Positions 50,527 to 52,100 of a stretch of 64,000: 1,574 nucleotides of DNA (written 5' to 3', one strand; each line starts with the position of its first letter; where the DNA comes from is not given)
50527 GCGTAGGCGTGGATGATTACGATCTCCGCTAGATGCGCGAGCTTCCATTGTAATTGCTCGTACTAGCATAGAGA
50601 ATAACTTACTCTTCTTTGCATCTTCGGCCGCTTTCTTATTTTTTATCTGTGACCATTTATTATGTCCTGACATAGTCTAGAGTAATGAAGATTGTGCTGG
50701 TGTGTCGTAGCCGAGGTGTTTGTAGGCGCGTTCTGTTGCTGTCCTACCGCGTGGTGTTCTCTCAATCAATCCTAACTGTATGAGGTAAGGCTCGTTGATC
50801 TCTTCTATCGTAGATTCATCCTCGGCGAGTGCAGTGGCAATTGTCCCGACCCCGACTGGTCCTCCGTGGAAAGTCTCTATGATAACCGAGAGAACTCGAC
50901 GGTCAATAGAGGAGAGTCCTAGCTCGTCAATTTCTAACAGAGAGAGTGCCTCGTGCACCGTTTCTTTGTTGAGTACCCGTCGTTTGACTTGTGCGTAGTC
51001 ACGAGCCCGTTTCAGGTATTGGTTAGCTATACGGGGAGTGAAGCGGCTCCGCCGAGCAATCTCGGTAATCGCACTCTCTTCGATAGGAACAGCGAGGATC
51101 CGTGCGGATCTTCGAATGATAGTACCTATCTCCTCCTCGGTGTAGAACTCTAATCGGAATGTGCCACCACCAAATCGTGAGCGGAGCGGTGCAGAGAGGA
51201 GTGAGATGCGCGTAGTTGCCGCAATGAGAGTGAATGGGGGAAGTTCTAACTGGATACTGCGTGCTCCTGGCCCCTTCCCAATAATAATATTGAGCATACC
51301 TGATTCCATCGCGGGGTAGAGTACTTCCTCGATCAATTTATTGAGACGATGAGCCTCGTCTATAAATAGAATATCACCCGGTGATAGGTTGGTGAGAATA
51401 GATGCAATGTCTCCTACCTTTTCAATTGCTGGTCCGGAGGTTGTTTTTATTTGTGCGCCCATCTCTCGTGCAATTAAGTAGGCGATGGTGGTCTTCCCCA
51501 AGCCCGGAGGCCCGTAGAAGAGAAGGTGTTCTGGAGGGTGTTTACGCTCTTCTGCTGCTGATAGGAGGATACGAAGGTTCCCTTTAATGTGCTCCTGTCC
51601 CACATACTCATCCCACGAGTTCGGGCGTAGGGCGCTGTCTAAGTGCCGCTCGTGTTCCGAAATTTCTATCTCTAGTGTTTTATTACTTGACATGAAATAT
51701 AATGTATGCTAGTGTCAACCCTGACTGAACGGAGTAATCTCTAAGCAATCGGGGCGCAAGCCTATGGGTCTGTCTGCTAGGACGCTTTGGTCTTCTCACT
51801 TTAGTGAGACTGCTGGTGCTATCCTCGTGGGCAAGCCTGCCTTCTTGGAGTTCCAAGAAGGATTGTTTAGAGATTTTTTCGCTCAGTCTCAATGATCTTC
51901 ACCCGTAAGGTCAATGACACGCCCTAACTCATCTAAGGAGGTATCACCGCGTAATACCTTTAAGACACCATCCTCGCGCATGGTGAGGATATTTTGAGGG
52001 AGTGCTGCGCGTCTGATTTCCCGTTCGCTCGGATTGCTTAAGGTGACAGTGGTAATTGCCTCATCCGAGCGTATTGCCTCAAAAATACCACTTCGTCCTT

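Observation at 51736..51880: Roughly 140-nt highly structured candidate sRNA on the plus strand between two minus-strand genes, with strand inferred from G-U pairing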

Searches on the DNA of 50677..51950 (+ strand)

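Call 4: search_rna_families(source=window, start=51650, end=51950, threshold=evalue, max_evalue=10, show_alignments=3)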
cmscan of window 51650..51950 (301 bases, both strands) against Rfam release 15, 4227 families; matches with E-value up to 10: 7.
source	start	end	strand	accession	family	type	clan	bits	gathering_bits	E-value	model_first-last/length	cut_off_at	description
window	51820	51945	+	RF02110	DLEU2_6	Gene; lncRNA;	-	15.6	60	1.3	1-135/135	no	Deleted in lymphocytic leukemia 2 conserved region 6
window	51805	51891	-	RF01641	ceN53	Gene; snRNA; snoRNA; CD-box;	-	15.5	50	1.9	1-74/74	no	Caenorhabditis snoRNA ceN53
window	51881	51933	-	RF01152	sR1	Gene; snRNA; snoRNA; CD-box;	-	12.4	45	0.59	7-57/57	no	Small nucleolar RNA sR1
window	51787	51856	+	RF03667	MIR1031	Gene; miRNA;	-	11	100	3.2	35-149/183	no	MIR1031 microRNA precursor family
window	51673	51702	+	RF01471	rliB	Gene; sRNA;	-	10.3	40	9.3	145-175/360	no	Listeria sRNA rliB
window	51868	51939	-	RF01881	Xist_exon4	Gene; lncRNA;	-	9.4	100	9.3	58-126/126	no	X-chromosome inactivation gene exon 4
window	51819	51914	+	RF02166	PVT1_3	Gene; lncRNA;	-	9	45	4.4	1-95/95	no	Pvt1 oncogene conserved region 3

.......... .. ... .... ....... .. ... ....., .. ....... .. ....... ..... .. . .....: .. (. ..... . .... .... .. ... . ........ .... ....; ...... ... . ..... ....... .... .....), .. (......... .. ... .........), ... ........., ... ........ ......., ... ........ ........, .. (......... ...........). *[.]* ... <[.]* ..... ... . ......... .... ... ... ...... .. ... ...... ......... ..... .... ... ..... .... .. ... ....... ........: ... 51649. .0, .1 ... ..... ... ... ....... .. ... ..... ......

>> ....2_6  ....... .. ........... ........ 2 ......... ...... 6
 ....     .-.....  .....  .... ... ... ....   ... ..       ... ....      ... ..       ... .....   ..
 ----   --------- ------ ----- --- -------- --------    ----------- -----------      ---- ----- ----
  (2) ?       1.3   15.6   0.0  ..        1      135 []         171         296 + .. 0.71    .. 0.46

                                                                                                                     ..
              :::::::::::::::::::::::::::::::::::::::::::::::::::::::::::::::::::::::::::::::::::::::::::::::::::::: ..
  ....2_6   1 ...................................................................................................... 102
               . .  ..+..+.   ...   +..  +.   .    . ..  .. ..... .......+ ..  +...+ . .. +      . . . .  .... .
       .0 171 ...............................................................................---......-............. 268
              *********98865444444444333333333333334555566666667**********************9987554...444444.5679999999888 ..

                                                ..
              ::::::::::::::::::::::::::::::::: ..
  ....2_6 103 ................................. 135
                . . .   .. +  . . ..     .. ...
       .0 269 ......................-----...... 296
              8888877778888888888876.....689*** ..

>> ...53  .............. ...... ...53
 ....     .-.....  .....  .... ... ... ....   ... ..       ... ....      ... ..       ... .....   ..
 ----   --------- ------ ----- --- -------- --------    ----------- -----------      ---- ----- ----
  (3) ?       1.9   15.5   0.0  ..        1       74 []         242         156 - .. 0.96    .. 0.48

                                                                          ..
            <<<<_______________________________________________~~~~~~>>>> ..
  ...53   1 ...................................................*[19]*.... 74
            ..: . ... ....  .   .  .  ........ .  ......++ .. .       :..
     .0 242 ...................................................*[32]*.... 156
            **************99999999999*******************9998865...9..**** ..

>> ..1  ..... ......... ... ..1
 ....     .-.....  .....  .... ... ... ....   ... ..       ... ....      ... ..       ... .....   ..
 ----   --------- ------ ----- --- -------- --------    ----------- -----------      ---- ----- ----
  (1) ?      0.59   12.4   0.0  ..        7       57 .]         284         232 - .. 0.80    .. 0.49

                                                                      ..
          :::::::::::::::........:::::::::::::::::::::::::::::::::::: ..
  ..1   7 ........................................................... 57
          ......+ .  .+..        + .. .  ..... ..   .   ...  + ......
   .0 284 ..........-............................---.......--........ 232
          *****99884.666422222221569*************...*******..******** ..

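Call 14: build_rna_model(alignment_id=A1)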
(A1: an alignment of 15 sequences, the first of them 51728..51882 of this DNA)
Model R1 built from alignment A1 (15 sequences, 179 columns); structure: RNAalifold consensus.
model positions 161; base pairs 50; branch points 1; effective number of sequences 3.24; information 0.59 bits per position. Calibrated on 0.2 Mb of random sequence (short: E-values are rough).
structure used (alignment columns):
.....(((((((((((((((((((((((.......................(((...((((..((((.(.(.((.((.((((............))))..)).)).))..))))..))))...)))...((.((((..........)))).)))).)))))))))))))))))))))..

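Call 15: search_with_rna_model(model_id=R1, sources=[window, L001, L002, L003, L004, L005, L006, L007, L008, L009, L010, L011, L012, L013, L014, L015, L016, L017, L018, L019, L020, L021, L022, L023, L024, L025, L026, L027, L028, L029, L030, L031, L032, L033, L034, L035, L036, L037, L038, L039, L040, L041, L042, L043, L044, L045, L046, L047, L048, L049, L050, L051, L052, L053, L054, L055, L056, L057, L058, L059, L060, L061, L062, L063, L064, L065, L066, L067, L068, L069, L070, L071, L072, L073, L074, L075, L076, L077, L078, L079, L080], max_evalue=0.01, make_alignment=true)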
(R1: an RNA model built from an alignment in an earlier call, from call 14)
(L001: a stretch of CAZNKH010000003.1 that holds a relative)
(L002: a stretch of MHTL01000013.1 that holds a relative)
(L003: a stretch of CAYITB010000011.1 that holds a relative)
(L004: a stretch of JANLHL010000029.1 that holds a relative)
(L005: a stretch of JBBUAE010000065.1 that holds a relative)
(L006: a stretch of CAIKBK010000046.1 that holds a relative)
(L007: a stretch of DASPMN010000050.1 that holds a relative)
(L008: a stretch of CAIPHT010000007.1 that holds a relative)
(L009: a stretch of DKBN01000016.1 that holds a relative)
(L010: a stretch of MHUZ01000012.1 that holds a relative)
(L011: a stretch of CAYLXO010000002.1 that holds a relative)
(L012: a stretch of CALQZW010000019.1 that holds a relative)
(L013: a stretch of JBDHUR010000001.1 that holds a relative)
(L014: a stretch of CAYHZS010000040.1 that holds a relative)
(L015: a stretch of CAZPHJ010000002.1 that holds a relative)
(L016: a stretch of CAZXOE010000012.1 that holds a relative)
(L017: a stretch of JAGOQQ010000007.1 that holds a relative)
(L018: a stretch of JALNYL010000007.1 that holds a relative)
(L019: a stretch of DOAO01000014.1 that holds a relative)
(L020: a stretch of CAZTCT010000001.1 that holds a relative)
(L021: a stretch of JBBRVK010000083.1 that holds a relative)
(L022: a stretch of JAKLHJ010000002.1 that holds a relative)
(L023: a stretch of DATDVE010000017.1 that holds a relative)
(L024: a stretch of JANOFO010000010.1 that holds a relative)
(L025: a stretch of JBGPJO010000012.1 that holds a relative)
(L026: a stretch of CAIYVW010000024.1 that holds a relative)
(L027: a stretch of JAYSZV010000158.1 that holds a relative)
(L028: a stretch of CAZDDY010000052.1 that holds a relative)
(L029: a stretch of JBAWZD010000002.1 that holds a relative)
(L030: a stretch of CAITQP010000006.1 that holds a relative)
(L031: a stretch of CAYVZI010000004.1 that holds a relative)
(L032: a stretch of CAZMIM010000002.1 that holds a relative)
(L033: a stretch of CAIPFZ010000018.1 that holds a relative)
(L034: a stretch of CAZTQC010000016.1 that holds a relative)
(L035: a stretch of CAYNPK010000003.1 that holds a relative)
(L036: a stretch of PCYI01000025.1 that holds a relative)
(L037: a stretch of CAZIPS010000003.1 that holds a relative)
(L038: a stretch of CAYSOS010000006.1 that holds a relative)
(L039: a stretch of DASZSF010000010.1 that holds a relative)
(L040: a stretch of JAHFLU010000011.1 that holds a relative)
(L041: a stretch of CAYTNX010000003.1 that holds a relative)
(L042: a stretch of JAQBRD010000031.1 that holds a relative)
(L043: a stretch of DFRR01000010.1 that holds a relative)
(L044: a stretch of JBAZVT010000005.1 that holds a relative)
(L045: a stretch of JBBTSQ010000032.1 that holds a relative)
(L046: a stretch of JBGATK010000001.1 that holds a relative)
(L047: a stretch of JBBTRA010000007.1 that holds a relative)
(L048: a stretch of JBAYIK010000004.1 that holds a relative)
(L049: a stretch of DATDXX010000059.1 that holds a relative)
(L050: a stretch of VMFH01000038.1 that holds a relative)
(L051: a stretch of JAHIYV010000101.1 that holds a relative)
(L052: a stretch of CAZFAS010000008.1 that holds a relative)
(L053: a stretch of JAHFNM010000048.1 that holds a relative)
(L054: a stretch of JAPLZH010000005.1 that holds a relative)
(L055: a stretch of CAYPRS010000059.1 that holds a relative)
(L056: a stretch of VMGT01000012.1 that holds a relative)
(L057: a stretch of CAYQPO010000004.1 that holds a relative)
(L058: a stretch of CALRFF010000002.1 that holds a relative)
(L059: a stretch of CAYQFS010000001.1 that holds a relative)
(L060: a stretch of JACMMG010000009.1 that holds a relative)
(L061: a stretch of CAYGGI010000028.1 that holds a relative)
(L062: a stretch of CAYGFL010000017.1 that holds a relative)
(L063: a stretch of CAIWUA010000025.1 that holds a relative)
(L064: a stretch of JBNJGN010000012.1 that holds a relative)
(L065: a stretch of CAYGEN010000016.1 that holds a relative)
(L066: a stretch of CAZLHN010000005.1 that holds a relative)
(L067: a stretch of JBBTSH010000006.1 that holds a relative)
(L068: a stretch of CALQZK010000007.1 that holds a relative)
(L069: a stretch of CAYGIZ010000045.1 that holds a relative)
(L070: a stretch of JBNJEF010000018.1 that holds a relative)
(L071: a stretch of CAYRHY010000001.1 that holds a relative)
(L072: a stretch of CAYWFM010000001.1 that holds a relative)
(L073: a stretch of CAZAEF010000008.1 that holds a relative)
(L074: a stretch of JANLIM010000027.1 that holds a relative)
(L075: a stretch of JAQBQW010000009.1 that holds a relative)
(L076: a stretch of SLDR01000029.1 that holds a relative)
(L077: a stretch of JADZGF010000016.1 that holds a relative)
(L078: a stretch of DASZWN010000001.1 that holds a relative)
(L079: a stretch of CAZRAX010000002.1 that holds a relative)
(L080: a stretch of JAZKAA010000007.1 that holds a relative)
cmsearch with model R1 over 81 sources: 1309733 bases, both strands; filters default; matches with E-value up to 0.01: 140.
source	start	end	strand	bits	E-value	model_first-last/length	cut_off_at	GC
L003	5540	5701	-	142.1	1.2e-32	1-161/161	no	0.52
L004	1635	1797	-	136.3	3.4e-31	1-161/161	no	0.5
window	51726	51884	+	131.9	4.3e-30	1-161/161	no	0.5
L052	6556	6711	-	127.6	5.3e-29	1-161/161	no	0.43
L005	2243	2401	-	127.5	5.6e-29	1-161/161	no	0.4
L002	2154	2312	-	127.2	6.4e-29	1-161/161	no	0.5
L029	9654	9818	-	126.6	9.2e-29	1-161/161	no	0.47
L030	9654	9818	-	126.6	9.2e-29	1-161/161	no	0.47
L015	9661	9825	-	125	2.4e-28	1-161/161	no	0.47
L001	9810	9968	-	124.7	2.9e-28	1-161/161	no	0.49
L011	9649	9813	-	124.5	3.2e-28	1-161/161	no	0.5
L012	966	1130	-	124.4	3.4e-28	1-161/161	no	0.5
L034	5493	5655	-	124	4.2e-28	1-161/161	no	0.37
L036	9696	9857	-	123.8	4.8e-28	1-161/161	no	0.48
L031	9537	9701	-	122.3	1.1e-27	1-161/161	no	0.49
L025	9691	9848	-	117.4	2e-26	1-161/161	no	0.48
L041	4114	4279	-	113.7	1.6e-25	1-161/161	no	0.38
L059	9689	9854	-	113.2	2.2e-25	1-161/161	no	0.42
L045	8954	9119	-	111.9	4.6e-25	1-161/161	no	0.41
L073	9710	9877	-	110.9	8.2e-25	1-161/161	no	0.4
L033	9573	9735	-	105.3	2.1e-23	1-161/161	no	0.44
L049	9621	9773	-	104.5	3.3e-23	1-161/161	no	0.37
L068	9765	9933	-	103.6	5.6e-23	1-161/161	no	0.44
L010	9582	9741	-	103.4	6.2e-23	1-161/161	no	0.43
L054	1931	2097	-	102.9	8.6e-23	1-161/161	no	0.37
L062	9706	9873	-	102.8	9.1e-23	1-161/161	no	0.4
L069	3597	3765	-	102.2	1.2e-22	1-161/161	no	0.44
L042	9689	9855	-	101.4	2e-22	1-161/161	no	0.41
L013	9626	9778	-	99.6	5.7e-22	1-161/161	no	0.38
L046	9639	9791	-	99.4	6.5e-22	1-161/161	no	0.38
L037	9622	9785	-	98.9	8.5e-22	1-161/161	no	0.43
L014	3251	3408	-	97.5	1.9e-21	1-161/161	no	0.46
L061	7040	7207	-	96.4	3.6e-21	1-161/161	no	0.43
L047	9654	9812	-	95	7.9e-21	1-161/161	no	0.48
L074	9799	9954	-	94.8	9.1e-21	1-161/161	no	0.47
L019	9635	9795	-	94.2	1.3e-20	1-161/161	no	0.37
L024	9760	9911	-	93.1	2.4e-20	1-161/161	no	0.4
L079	5994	6155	-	93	2.5e-20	1-161/161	no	0.32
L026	4738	4890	-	92.1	4.4e-20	1-161/161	no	0.35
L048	9784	9952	-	92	4.7e-20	1-161/161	no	0.35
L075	9714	9870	-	90.1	1.4e-19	1-161/161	no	0.44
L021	184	334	-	89.9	1.6e-19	1-161/161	no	0.37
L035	9756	9918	-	89.7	1.7e-19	1-161/161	no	0.4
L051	521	691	-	89.7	1.8e-19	1-161/161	no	0.29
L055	3322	3492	-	89.4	2e-19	1-161/161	no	0.35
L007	3667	3829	-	88.4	3.7e-19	1-161/161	no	0.47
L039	9826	9966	-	88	4.7e-19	1-161/161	no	0.48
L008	9784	9952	-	87.6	5.8e-19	1-161/161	no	0.36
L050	1890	2048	-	87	8.2e-19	1-161/161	no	0.5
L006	1175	1343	-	84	4.7e-18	1-161/161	no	0.36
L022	3971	4131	-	83.8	5.3e-18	1-161/161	no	0.39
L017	9730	9879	-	81.9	1.6e-17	1-161/161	no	0.4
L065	9707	9865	-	80.9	2.8e-17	1-161/161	no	0.48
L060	9700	9864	-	79.6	6e-17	1-161/161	no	0.48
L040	6750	6915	-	79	8.5e-17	1-161/161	no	0.44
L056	4562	4728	-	78.8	9.8e-17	1-161/161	no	0.41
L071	9759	9923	-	78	1.5e-16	1-161/161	no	0.4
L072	9757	9922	-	75.4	6.9e-16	1-161/161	no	0.4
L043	9698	9893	-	74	1.6e-15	1-161/161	no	0.45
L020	9793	9940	-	71.3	7.4e-15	1-161/161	no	0.49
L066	9703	9868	-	69.9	1.6e-14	1-161/161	no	0.54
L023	9698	9872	-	68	4.9e-14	1-161/161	no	0.5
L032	9761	9900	-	67.8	5.6e-14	1-161/161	no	0.31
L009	3244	3405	-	67.5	6.4e-14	1-161/161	no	0.56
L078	9695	9860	-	66.3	1.3e-13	1-161/161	no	0.5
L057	9738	9897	-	62.2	1.4e-12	1-161/161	no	0.51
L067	9727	9888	-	57.4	2.3e-11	1-161/161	no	0.49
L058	9767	9927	-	56.9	3e-11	1-161/161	no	0.52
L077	9741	9899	-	55.2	8.1e-11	1-161/161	no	0.51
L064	9758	9886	-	53.7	1.9e-10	1-161/161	no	0.4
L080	9708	9869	-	51.2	8.3e-10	1-161/161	no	0.5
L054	1930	2096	+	50.5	1.2e-09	1-161/161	no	0.37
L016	4858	5018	-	50.3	1.4e-09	1-161/161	no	0.49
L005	2242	2400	+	48.6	3.7e-09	1-161/161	no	0.4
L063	9394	9554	-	48.3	4.4e-09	1-161/161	no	0.5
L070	9754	9881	-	47.5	6.8e-09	1-161/161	no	0.43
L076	9763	9887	-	46.3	1.4e-08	1-161/161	no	0.45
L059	9688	9853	+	46.2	1.5e-08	1-161/161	no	0.42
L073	9709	9876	+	44.6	3.7e-08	1-161/161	no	0.4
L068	9764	9932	+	44.2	4.7e-08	1-161/161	no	0.44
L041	4113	4278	+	43.7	6.3e-08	1-161/161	no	0.38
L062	9705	9872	+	43.6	6.4e-08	1-161/161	no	0.4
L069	3596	3764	+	43.4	7.6e-08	1-161/161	no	0.44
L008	9783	9951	+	42.5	1.2e-07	1-161/161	no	0.36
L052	6555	6710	+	41.7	2e-07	1-161/161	no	0.43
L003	5539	5700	+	41.7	2e-07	1-161/161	no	0.52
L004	1634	1796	+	41.6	2.1e-07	1-161/161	no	0.5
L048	9783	9951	+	40.8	3.4e-07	1-161/161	no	0.35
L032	9760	9899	+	40.6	3.7e-07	1-161/161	no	0.31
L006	1174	1342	+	39.5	6.9e-07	1-161/161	no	0.36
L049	9620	9772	+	39.4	7.4e-07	1-161/161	no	0.37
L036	9695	9856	+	39.3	7.9e-07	1-161/161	no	0.48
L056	4561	4727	+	38.9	9.8e-07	1-161/161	no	0.41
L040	6749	6914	+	38.9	1e-06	1-161/161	no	0.44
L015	9660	9824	+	38.5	1.2e-06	1-161/161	no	0.47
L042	9688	9854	+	38.4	1.3e-06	1-161/161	no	0.41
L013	9625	9777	+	38.3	1.4e-06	1-161/161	no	0.38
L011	9648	9812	+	37.8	1.9e-06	1-161/161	no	0.5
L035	9755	9917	+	37.5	2.2e-06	1-161/161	no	0.4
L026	4737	4889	+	37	2.9e-06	1-161/161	no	0.35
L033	9572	9734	+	36.8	3.3e-06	1-161/161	no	0.44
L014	3250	3407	+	36.2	4.8e-06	1-161/161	no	0.46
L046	9638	9790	+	36.1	5e-06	1-161/161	no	0.38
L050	1889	2047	+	36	5.3e-06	1-161/161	no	0.5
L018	9699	9862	-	35.2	8.7e-06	1-161/161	no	0.5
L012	965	1129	+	35.1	9e-06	1-161/161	no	0.5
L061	7039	7206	+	34.5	1.3e-05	1-161/161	no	0.43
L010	9581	9740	+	34.4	1.4e-05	1-161/161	no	0.43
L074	9798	9953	+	34.3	1.4e-05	1-161/161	no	0.47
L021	183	333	+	34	1.7e-05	1-161/161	no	0.37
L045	8953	9118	+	34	1.7e-05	1-161/161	no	0.41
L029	9653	9817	+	34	1.7e-05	1-161/161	no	0.47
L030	9653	9817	+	34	1.7e-05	1-161/161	no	0.47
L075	9713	9869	+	33.7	2.1e-05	1-161/161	no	0.44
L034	5492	5654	+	33.6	2.1e-05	1-161/161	no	0.37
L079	5993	6154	+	33.5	2.3e-05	1-161/161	no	0.32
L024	9759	9910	+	33.2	2.8e-05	1-161/161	no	0.4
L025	9690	9847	+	32.5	4.2e-05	1-161/161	no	0.48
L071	9758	9922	+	32.2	4.9e-05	1-161/161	no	0.4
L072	9756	9921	+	32.1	5.1e-05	1-161/161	no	0.4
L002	2153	2311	+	31.4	7.5e-05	1-161/161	no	0.5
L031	9536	9700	+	31.3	8.3e-05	1-161/161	no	0.49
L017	9729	9878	+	31.2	8.5e-05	1-161/161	no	0.4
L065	9706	9864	+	31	9.5e-05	1-161/161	no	0.48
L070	9753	9880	+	30.5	0.00013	1-161/161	no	0.43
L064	9757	9885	+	30.4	0.00013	1-161/161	no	0.4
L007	3666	3828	+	30.3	0.00014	1-161/161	no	0.47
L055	3321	3491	+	29.2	0.00028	1-161/161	no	0.34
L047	9653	9811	+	28.8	0.00034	1-161/161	no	0.48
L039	9825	9965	+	28.8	0.00035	1-161/161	no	0.48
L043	9697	9892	+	28.7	0.00036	1-161/161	no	0.45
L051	520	690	+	28.4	0.00044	1-161/161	no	0.29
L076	9760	9886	+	28.3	0.00046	1-161/161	no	0.44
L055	3138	3294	-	28.1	0.00052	1-161/161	no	0.38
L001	9809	9967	+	27.9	0.00058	1-161/161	no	0.49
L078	9694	9859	+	26.4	0.0014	1-161/161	no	0.5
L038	1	65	-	26.3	0.0015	1-67/161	3'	0.48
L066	9702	9867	+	25.7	0.0021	1-161/161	no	0.54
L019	9634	9794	+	25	0.0032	1-161/161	no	0.37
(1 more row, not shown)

Alignment A2: 140 matches aligned to the model, 378 columns, each read 5' to 3' on its own strand. Consensus structure (alignment columns), stored with it:
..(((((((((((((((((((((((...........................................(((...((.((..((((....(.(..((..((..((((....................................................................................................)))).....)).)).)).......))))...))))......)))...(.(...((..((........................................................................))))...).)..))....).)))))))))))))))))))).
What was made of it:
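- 51723..51888 (+): Predicted RNA. The 5' end is set by the promoter (TSS about 51722-51724). The 3' end is either the U-tract at 51874-79 or the end of the extended P1 at 51888. Covariance-model hit 51726-51884 at 131.9 bits versus 27.8 bits on the other strand (call 15).
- The element always precedes ruvB (call 15).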
